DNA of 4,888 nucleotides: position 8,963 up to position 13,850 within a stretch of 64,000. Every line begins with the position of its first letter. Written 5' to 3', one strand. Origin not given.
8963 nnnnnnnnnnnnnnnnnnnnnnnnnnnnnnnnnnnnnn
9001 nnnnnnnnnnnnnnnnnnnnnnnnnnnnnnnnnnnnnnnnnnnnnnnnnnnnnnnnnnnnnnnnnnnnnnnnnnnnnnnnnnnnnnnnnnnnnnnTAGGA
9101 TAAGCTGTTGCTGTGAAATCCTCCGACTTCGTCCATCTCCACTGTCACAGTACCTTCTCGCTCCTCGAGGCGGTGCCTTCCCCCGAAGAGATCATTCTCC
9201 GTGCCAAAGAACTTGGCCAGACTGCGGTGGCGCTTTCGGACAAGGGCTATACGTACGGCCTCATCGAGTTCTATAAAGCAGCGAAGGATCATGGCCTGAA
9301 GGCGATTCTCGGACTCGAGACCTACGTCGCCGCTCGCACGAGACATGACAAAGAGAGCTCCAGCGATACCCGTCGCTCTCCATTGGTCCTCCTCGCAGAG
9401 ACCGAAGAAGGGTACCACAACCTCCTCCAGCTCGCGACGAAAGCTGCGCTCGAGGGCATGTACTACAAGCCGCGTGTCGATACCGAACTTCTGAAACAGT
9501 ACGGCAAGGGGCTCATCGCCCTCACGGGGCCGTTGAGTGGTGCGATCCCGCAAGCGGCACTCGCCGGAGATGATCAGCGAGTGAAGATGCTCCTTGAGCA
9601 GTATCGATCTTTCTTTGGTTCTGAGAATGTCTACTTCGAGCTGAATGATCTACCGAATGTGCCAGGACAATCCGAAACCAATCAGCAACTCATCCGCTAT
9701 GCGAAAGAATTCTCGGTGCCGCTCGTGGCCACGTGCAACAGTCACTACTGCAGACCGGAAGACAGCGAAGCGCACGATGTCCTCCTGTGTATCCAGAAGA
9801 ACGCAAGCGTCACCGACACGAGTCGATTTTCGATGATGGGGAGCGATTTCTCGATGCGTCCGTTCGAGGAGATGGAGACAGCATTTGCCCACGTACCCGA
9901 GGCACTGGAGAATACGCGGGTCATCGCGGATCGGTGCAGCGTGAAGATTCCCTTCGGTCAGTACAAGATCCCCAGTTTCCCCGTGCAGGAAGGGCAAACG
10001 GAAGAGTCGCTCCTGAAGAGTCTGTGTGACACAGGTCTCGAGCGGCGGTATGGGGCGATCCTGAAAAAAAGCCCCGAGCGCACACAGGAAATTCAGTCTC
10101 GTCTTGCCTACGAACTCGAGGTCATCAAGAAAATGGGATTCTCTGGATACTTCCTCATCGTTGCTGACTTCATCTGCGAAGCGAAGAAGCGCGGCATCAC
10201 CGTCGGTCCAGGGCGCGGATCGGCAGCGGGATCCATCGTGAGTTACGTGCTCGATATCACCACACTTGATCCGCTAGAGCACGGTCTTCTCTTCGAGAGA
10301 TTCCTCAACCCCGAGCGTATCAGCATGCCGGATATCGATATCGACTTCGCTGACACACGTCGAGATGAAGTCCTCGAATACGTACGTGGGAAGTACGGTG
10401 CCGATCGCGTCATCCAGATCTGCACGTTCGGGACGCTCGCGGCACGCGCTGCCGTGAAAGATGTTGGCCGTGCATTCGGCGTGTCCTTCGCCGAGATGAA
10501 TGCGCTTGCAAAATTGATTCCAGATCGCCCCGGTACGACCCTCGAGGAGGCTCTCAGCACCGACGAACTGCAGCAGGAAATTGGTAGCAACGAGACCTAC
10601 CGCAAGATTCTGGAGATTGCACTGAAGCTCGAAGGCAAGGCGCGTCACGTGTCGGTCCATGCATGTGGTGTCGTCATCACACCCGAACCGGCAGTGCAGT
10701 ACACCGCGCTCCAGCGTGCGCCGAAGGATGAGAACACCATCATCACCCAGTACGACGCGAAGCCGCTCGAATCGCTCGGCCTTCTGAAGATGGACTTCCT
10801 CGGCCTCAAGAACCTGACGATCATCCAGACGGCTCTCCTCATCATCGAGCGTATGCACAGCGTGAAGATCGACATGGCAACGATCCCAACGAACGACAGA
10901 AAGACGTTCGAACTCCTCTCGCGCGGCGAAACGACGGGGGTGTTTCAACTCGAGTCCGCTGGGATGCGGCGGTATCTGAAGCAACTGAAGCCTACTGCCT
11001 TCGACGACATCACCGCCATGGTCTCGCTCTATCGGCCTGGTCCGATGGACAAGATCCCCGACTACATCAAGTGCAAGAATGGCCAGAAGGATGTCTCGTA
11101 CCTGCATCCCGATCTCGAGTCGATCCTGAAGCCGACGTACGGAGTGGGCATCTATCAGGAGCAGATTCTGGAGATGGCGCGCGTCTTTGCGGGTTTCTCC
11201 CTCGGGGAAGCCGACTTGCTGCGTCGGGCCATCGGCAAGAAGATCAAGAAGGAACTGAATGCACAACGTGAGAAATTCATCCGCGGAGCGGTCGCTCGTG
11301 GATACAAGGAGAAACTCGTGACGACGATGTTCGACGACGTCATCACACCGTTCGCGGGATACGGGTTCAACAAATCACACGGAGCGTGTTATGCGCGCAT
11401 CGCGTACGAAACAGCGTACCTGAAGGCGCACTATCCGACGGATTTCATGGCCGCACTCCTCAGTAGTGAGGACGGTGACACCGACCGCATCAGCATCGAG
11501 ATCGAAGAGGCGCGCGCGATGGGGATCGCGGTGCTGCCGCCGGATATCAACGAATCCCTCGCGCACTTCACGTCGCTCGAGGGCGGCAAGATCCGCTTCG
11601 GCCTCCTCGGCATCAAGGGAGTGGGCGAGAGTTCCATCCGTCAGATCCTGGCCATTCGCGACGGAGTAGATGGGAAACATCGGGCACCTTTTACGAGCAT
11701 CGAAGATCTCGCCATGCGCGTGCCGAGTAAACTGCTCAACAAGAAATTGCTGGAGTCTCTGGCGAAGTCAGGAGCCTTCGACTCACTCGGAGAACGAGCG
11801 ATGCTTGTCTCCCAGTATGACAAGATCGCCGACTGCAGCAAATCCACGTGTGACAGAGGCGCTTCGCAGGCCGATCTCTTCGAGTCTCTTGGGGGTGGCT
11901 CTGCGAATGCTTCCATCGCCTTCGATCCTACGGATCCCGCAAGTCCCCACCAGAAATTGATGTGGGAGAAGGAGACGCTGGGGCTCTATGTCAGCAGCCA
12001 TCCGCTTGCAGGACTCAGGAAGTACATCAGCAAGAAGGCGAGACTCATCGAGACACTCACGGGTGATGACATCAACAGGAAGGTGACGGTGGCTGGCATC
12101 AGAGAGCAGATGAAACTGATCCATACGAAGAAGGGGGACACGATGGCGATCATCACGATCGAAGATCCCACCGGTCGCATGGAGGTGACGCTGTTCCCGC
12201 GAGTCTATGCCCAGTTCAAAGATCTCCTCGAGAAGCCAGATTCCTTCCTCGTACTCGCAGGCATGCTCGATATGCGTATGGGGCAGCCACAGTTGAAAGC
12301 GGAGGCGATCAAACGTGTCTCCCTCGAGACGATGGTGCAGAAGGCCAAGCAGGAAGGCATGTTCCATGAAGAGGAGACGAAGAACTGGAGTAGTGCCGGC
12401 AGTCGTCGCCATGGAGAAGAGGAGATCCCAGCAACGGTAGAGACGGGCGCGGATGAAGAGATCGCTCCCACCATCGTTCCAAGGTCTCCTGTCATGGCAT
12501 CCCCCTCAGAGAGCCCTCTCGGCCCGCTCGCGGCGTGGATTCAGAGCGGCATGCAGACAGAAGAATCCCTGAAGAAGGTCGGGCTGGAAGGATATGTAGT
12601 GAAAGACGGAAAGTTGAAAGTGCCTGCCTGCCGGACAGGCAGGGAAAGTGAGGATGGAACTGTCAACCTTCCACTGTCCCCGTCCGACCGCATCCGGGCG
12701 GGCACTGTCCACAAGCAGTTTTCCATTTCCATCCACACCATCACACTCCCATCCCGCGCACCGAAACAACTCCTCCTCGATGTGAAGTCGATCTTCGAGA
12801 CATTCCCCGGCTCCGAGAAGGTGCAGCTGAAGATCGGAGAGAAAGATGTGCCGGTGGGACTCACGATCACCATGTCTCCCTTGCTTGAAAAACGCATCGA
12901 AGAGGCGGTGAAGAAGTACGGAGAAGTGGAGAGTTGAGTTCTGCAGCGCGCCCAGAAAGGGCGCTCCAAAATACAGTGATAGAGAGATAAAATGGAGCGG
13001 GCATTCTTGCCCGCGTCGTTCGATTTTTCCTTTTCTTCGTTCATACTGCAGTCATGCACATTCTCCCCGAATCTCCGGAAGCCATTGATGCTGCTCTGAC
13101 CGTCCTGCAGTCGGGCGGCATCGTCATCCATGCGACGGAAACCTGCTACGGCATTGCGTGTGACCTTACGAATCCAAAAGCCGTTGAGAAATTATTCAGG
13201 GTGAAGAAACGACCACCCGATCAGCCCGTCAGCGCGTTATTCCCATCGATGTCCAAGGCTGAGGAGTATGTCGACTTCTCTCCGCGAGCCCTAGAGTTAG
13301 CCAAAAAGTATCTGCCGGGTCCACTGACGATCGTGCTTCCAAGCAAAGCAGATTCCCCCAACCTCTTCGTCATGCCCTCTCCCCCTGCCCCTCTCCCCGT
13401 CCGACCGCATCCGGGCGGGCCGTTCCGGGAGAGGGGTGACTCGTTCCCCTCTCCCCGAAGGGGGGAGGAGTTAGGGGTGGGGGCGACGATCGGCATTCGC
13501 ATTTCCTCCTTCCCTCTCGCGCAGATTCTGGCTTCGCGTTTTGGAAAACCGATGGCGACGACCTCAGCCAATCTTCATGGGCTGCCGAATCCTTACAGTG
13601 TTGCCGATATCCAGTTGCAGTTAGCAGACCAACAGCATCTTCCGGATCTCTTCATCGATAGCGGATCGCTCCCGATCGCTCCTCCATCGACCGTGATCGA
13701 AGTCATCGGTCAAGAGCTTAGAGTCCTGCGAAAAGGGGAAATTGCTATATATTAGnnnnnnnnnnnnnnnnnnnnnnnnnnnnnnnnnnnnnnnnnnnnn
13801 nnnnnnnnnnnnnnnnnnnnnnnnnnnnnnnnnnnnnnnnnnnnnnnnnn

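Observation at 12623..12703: Palindromic repeat modules read through in frame inside dnaE; 27 nt shared with tsaC in a different frame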

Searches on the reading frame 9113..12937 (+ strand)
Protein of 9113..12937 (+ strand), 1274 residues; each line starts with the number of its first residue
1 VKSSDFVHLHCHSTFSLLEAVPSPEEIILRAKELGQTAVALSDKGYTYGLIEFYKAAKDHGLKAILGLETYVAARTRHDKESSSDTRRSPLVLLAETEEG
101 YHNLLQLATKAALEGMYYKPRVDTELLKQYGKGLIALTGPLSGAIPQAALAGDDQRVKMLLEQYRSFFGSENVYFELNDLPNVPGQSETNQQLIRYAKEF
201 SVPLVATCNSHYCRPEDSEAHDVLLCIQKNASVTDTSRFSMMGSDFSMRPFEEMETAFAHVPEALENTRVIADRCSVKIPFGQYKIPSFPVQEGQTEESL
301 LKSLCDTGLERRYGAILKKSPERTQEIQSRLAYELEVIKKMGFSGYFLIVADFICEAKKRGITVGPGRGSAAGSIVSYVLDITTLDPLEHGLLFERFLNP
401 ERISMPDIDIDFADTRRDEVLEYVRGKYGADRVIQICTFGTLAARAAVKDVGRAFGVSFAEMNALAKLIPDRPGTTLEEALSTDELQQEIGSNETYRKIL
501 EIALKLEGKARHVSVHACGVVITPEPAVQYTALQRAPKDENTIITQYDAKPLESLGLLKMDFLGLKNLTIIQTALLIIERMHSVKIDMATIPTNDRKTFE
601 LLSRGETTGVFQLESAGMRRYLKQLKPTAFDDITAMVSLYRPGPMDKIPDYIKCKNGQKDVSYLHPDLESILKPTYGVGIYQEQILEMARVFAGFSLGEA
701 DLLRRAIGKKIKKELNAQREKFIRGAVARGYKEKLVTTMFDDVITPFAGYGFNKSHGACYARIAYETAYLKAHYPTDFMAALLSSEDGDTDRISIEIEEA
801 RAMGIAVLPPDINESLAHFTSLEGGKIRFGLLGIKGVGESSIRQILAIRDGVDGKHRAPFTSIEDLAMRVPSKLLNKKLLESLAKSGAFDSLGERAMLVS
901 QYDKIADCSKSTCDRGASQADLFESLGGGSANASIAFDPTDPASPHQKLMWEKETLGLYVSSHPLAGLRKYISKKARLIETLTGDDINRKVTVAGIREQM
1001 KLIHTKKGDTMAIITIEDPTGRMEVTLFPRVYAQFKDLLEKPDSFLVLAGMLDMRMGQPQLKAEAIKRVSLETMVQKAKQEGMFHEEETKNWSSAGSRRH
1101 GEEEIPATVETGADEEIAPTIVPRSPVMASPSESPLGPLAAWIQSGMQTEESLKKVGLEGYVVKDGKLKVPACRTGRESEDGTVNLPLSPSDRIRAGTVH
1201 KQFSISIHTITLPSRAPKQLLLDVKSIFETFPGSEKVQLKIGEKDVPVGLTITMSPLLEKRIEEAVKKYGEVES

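Call 11: search_protein_families(library=pfam, proteins=[window:9113-12937:+], max_evalue=0.01)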
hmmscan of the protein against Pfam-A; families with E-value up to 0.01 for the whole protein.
window:9113-12937:+ (1274 aa): 5 families
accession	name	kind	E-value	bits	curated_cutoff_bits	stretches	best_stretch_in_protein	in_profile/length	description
PF07733.18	DNA_pol3_alpha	-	2.6e-99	332.5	23.9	1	300-564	2-260/260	Bacterial DNA polymerase III alpha NTPase domain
PF17657.6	DNA_pol3_finger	-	6.7e-63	211.4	22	1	567-729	1-165/166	Bacterial DNA polymerase III alpha subunit finger domain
PF02811.25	PHP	-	1.1e-45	156.4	26.4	1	8-179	1-163/164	PHP domain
PF14579.12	HHH_6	-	5.5e-24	84.6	25.6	1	804-894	1-85/90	Helix-hairpin-helix motif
PF01336.31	tRNA_anti-codon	-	1.5e-07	31.6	27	1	991-1067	1-73/75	OB-fold nucleic acid binding domain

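Call 16: find_homologous_proteins(query=window:9113-12937:+)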
Query window:9113-12937:+ (1274 aa): 8000 proteins with E <= 0.001 among 8000 candidates; the best 120 are listed.
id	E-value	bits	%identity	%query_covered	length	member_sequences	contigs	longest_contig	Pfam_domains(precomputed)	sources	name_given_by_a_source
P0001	0.0e+0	2857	100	100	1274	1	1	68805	PF02811.27,PF14579.13,PF01336.32,PF17657.7,PF07733.19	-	-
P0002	0.0e+0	2292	81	100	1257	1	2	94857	PF02811.27,PF14579.13,PF01336.32,PF17657.7,PF07733.19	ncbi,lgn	-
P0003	0.0e+0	2233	79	100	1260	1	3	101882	PF02811.27,PF14579.13,PF01336.32,PF17657.7,PF07733.19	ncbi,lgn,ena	-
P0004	0.0e+0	2221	79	100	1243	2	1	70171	PF02811.27,PF14579.13,PF01336.32,PF17657.7,PF07733.19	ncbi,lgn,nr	ncbi:DNA polymerase III subunit alpha [Candidatus Peribacteria bacterium]|nr:DNA polymerase III subu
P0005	0.0e+0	2213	79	100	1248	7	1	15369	PF02811.27,PF14579.13,PF01336.32,PF17657.7,PF07733.19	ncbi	-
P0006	0.0e+0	2211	79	100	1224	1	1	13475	PF02811.27,PF14579.13,PF01336.32,PF17657.7,PF07733.19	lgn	-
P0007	0.0e+0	2138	76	100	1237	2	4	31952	PF02811.27,PF14579.13,PF01336.32,PF17657.7,PF07733.19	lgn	-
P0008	0.0e+0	2138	76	100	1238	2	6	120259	PF02811.27,PF14579.13,PF01336.32,PF17657.7,PF07733.19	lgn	-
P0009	0.0e+0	2124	75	100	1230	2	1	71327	PF02811.27,PF14579.13,PF01336.32,PF17657.7,PF07733.19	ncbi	-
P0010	0.0e+0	2118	76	100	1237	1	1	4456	PF02811.27,PF14579.13,PF01336.32,PF17657.7,PF07733.19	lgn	-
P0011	0.0e+0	2107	75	100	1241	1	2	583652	PF02811.27,PF14579.13,PF01336.32,PF17657.7,PF07733.19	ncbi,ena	-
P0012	0.0e+0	2098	75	100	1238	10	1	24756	PF02811.27,PF14579.13,PF01336.32,PF17657.7,PF07733.19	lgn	-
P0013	0.0e+0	2083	74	100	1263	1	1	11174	PF02811.27,PF14579.13,PF01336.32,PF17657.7,PF07733.19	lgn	-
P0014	0.0e+0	2080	75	100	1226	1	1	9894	PF02811.27,PF14579.13,PF01336.32,PF17657.7,PF07733.19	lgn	-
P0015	0.0e+0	2077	75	100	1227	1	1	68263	PF02811.27,PF14579.13,PF01336.32,PF17657.7,PF07733.19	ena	-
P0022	0.0e+0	2047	73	100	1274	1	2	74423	PF02811.27,PF14579.13,PF01336.32,PF17657.7,PF07733.19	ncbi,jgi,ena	-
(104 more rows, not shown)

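Call 22: find_encoding_contigs(protein=P0003, flank=10000, max_places=2)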
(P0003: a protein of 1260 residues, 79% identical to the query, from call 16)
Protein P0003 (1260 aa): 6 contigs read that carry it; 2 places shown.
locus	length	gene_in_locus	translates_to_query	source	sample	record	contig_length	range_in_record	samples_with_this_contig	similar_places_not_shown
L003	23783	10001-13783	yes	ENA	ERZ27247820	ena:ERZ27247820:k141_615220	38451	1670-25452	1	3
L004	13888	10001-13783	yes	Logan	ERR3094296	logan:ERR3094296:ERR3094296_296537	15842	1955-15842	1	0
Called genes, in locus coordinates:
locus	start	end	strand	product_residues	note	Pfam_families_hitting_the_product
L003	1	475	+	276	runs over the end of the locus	PF01565:FAD_binding_4, PF02873:MurB_C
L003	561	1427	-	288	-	PF00436:SSB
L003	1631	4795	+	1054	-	-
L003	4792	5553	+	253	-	-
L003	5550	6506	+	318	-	-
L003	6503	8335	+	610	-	-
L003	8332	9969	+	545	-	-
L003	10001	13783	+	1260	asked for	PF02811:PHP, PF07733:DNA_pol3_alpha, PF17657:DNA_pol3_finger, PF14579:HHH_6, PF01336:tRNA_anti-codon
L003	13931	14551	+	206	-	PF01300:Sua5_yciO_yrdC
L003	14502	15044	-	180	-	-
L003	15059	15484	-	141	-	-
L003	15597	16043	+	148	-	PF22811:Zn_ribbon_NrdR, PF03477:ATP-cone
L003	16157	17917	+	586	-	PF01336:tRNA_anti-codon, PF00152:tRNA-synt_2, PF02938:GAD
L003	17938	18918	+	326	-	-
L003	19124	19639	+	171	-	PF10543:ORF6N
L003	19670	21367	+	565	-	PF00395:SLH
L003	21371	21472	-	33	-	-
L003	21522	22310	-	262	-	PF00215:OMPdecase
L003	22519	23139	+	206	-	PF01810:LysE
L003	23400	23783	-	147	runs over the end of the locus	PF01797:Y1_Tnp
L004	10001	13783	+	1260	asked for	PF02811:PHP, PF07733:DNA_pol3_alpha, PF17657:DNA_pol3_finger, PF14579:HHH_6, PF01336:tRNA_anti-codon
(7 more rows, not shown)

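Call 23: find_encoding_contigs(protein=P0002, flank=10000, max_places=2)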
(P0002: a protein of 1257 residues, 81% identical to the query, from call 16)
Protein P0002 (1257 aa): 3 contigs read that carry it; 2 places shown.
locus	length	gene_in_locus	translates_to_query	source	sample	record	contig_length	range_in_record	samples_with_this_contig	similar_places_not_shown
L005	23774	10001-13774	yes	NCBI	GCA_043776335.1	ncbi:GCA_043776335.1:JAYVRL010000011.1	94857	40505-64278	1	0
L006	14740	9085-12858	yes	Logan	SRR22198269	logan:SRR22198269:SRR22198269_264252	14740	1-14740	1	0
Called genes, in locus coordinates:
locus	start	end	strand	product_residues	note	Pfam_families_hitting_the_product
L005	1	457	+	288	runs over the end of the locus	PF01565:FAD_binding_4, PF02873:MurB_C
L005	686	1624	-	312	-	PF00436:SSB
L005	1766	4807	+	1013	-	-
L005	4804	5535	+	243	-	-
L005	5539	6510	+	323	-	-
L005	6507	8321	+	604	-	-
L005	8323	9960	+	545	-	-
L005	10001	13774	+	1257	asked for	PF02811:PHP, PF07733:DNA_pol3_alpha, PF17657:DNA_pol3_finger, PF14579:HHH_6, PF01336:tRNA_anti-codon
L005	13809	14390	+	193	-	PF01300:Sua5_yciO_yrdC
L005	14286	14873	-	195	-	-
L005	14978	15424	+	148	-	PF22811:Zn_ribbon_NrdR, PF03477:ATP-cone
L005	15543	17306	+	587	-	PF01336:tRNA_anti-codon, PF00152:tRNA-synt_2, PF02938:GAD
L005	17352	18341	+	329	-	-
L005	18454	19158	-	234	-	PF05711:TylF, PF13578:Methyltransf_24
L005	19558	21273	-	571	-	-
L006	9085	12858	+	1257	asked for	PF02811:PHP, PF07733:DNA_pol3_alpha, PF17657:DNA_pol3_finger, PF14579:HHH_6, PF01336:tRNA_anti-codon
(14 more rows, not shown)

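Call 24: find_encoding_contigs(protein=P0006, flank=10000, max_places=2)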
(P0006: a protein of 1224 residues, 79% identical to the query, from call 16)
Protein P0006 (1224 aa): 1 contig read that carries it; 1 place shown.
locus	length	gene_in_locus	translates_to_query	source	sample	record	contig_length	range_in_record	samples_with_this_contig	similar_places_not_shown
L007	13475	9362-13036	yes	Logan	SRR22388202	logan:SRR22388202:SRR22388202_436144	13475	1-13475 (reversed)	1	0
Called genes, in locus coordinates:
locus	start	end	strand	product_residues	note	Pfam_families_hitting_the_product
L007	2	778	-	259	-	?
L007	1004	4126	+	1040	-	-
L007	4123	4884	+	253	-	-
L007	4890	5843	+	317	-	-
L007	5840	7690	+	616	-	-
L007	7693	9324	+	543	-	-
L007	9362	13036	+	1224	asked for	PF02811:PHP, PF07733:DNA_pol3_alpha, PF17657:DNA_pol3_finger, PF14579:HHH_6, PF01336:tRNA_anti-codon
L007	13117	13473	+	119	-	?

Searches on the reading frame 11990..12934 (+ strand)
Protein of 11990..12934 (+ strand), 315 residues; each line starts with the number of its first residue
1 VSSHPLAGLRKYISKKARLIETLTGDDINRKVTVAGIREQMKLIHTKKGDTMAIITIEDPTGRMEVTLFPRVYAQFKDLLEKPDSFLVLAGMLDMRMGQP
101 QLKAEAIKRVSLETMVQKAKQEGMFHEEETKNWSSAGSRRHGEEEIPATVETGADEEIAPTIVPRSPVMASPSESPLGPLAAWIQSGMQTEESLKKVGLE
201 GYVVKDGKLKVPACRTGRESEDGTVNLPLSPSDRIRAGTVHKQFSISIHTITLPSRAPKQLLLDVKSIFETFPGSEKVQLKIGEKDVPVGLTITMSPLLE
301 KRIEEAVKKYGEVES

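Call 82: predict_structure(alignment_id=A2)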
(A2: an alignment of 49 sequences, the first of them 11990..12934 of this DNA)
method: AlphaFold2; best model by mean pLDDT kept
length: 315 residues; sequences in the alignment: 49
mean_pLDDT: 81.1   pTM: 0.49
mean pLDDT of the five models: 81.1, 80.9, 80.9, 80.2, 79.9
residues with pLDDT >= 90: 182; 70-90: 47; 50-70: 29; < 50: 57
segments of 3 or more residues with pLDDT < 50: 143-173, 214-220, 225-230, 236-242
pLDDT, mean of each block of 10 residues (from residue 1): 78 96 97 97 97 96 97 97 93 95 98 95 94 64 43 42 42 64 82 83 67 49 48 48 75 96 98 97 97 96 97 80
secondary structure, 60 per line:
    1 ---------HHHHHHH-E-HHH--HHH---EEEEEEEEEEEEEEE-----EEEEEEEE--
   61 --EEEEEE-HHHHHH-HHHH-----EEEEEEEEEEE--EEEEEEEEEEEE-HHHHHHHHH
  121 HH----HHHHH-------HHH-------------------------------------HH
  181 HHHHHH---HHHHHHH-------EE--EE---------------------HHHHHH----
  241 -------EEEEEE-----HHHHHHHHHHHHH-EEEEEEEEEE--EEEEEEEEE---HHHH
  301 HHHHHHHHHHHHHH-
elements in order: H10-16 E31-45 E51-58 E63-68 H70-75 H77-80 E86-96 E99-110 H112-122 H127-131 H179-186 H190-196 H231-236 E248-253 H259-271 E273-282 E285-293 H297-314

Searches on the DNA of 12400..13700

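Call 83: search_rna_families(source=window, start=12400, end=13700, threshold=evalue, max_evalue=1)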
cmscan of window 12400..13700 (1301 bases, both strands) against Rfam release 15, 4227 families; matches with E-value up to 1: 0.
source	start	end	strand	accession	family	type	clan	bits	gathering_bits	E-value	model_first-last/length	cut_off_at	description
